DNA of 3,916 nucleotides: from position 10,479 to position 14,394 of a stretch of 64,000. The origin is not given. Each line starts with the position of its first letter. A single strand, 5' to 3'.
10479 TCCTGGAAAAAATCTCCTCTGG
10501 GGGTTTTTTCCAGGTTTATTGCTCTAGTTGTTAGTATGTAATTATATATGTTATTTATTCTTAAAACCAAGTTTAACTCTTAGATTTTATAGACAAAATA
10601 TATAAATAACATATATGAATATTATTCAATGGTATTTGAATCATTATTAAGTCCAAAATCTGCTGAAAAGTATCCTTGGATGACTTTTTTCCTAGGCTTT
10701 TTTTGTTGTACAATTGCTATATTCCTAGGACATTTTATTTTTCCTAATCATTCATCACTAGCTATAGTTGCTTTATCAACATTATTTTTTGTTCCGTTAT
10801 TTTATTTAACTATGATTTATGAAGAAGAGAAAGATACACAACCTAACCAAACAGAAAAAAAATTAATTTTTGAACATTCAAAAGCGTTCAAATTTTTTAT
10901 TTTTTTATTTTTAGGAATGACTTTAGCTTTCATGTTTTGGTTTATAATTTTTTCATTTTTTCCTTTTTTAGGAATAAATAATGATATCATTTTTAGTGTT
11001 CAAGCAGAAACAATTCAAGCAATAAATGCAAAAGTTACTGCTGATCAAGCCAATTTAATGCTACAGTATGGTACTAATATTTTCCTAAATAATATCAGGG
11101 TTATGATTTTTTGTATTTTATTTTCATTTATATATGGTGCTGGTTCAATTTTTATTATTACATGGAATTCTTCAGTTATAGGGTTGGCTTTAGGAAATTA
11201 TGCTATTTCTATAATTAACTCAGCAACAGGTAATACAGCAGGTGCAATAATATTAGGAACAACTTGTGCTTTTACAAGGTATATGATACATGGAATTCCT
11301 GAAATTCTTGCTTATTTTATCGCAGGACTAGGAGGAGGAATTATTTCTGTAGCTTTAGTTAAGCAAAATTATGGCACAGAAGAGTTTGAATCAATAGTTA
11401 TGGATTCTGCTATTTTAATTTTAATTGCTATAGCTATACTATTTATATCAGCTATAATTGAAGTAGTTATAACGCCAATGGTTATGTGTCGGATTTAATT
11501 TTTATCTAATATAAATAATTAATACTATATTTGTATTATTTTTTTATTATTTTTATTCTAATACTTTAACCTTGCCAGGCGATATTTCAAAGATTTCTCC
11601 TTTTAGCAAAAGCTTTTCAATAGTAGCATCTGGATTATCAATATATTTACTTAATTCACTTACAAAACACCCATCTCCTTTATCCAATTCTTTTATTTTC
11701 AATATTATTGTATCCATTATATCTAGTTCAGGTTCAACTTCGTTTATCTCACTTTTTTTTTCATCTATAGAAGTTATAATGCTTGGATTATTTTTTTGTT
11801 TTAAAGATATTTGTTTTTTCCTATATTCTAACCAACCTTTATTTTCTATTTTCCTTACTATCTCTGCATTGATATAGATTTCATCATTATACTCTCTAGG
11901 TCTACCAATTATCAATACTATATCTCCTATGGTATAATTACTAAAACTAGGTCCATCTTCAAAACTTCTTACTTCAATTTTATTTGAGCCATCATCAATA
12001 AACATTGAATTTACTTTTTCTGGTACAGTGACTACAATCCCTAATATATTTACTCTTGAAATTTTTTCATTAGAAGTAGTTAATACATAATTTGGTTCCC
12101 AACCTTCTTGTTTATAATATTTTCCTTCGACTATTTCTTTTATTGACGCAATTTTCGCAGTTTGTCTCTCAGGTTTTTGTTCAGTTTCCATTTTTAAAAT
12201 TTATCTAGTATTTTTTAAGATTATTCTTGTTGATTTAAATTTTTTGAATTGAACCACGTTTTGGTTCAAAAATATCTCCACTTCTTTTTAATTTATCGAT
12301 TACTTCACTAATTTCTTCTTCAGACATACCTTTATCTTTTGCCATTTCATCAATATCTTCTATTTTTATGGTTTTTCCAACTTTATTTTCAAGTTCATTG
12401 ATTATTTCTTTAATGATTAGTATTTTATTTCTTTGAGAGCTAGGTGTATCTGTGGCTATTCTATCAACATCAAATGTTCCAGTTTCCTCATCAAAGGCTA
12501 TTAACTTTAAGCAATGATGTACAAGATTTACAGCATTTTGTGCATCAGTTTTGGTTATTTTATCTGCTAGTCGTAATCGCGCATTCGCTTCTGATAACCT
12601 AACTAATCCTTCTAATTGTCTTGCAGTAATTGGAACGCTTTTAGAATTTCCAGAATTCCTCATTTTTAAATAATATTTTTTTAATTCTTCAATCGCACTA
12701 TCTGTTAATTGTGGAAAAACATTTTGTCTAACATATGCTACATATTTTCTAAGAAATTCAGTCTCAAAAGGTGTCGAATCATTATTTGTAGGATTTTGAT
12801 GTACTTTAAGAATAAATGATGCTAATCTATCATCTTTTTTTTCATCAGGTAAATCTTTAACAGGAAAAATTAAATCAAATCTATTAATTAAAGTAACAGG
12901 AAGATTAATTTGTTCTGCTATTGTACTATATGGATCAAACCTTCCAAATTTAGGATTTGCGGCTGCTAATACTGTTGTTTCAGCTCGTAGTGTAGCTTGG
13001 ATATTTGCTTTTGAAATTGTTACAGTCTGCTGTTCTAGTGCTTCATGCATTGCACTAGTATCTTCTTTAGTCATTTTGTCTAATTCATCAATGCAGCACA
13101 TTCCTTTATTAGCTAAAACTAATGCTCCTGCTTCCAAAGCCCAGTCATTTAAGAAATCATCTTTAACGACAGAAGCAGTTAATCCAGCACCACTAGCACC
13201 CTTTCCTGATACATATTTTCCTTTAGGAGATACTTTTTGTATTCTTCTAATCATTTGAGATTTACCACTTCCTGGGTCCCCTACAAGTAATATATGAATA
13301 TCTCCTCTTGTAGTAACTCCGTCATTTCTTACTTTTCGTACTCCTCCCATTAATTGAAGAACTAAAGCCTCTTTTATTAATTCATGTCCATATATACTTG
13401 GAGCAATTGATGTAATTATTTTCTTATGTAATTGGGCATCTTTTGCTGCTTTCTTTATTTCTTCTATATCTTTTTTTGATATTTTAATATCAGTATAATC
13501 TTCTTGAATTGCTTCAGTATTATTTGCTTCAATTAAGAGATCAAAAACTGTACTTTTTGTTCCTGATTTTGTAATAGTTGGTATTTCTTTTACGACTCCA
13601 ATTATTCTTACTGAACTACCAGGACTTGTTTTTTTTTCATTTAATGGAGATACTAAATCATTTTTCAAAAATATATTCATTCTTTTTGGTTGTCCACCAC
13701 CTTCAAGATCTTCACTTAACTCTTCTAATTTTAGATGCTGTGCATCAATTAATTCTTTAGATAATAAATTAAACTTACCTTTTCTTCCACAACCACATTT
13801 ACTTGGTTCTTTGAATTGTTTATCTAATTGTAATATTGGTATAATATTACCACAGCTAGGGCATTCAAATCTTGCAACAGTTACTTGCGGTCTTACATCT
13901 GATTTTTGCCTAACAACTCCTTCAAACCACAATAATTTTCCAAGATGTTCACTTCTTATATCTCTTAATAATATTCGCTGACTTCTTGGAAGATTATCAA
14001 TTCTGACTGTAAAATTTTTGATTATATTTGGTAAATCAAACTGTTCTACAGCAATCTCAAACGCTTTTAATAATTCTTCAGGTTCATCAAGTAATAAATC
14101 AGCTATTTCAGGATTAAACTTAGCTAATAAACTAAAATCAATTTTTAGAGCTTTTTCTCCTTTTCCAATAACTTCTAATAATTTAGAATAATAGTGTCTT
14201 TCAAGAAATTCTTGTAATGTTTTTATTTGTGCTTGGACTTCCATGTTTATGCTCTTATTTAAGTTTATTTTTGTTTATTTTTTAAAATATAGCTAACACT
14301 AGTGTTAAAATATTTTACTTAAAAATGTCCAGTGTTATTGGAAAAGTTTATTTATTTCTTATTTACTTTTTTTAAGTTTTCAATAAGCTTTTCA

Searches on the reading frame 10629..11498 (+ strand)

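Call 7: search_protein_families(library=pfam, proteins=[window:10629-11498:+])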
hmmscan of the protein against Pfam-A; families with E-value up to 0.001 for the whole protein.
window:10629-11498:+ (289 aa): 1 family
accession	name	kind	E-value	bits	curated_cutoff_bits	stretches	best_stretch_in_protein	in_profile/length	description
PF01944.22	SpoIIM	-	1e-09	39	26.9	1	97-283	7-163/163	Stage II sporulation protein M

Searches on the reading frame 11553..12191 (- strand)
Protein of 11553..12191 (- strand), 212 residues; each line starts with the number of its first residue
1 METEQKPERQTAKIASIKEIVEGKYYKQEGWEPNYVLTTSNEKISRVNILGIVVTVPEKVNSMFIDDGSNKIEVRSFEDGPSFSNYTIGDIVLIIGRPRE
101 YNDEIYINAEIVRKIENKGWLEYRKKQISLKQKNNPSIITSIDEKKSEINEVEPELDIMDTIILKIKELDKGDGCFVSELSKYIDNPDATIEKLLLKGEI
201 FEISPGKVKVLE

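Call 7: search_protein_families(library=pfam, proteins=[window:11553-12191:-])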
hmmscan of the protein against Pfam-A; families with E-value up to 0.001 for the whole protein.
window:11553-12191:- (212 aa): 1 family
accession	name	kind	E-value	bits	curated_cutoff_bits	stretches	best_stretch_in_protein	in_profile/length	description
PF01336.31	tRNA_anti-codon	-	8.1e-05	22.9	27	1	51-112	5-72/75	OB-fold nucleic acid binding domain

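Call 60: search_protein_families(library=ncbifam, proteins=[window:11553-12191:-], max_evalue=0.001)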
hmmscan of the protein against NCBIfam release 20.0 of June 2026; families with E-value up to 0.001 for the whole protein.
window:11553-12191:- (212 aa): 0 families

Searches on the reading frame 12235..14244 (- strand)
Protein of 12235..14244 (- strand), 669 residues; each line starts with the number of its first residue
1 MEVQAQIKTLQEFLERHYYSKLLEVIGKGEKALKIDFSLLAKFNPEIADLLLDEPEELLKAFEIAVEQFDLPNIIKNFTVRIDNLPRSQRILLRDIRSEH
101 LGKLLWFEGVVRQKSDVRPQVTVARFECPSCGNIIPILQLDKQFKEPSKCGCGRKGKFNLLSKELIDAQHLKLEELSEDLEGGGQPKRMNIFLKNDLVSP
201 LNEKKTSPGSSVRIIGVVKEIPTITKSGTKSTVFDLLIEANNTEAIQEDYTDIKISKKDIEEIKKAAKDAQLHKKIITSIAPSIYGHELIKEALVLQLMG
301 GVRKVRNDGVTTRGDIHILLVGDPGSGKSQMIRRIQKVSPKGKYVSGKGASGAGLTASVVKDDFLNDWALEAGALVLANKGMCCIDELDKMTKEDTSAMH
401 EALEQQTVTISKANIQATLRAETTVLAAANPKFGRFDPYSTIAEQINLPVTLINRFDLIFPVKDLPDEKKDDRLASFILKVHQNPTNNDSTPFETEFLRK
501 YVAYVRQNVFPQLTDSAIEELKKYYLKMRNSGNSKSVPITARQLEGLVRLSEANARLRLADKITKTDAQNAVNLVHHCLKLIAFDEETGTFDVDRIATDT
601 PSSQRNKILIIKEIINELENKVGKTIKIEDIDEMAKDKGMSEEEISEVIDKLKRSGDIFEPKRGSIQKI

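Call 35: search_protein_families(library=pfam, proteins=[window:12235-14244:-], max_evalue=0.00001)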
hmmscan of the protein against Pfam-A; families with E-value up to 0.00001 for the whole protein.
window:12235-14244:- (669 aa): 7 families
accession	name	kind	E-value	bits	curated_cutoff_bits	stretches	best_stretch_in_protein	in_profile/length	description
PF00493.29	MCM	-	1e-93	313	23.3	1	259-482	1-224/224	MCM P-loop domain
PF17855.7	MCM_lid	-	4.8e-27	94.7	27.4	1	496-578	1-86/87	MCM AAA-lid domain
PF17207.9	MCM_OB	-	3.1e-22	79.1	24.8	1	93-221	2-125/126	MCM OB domain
PF01078.27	Mg_chelatase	-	3e-13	50.1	20.3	1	371-431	98-158/207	Magnesium chelatase, subunit ChlI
PF14551.11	MCM_N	-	5.8e-08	33.5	24.9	1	13-69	7-72/95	MCM N-terminal domain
PF07728.20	AAA_5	-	1.9e-07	31.6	22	1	317-432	1-124/139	AAA domain (dynein-related subfamily)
PF21120.3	MCM_WH_arc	-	4.8e-07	30.2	26.1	1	607-666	2-62/63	Archaeal MCM, winged-helix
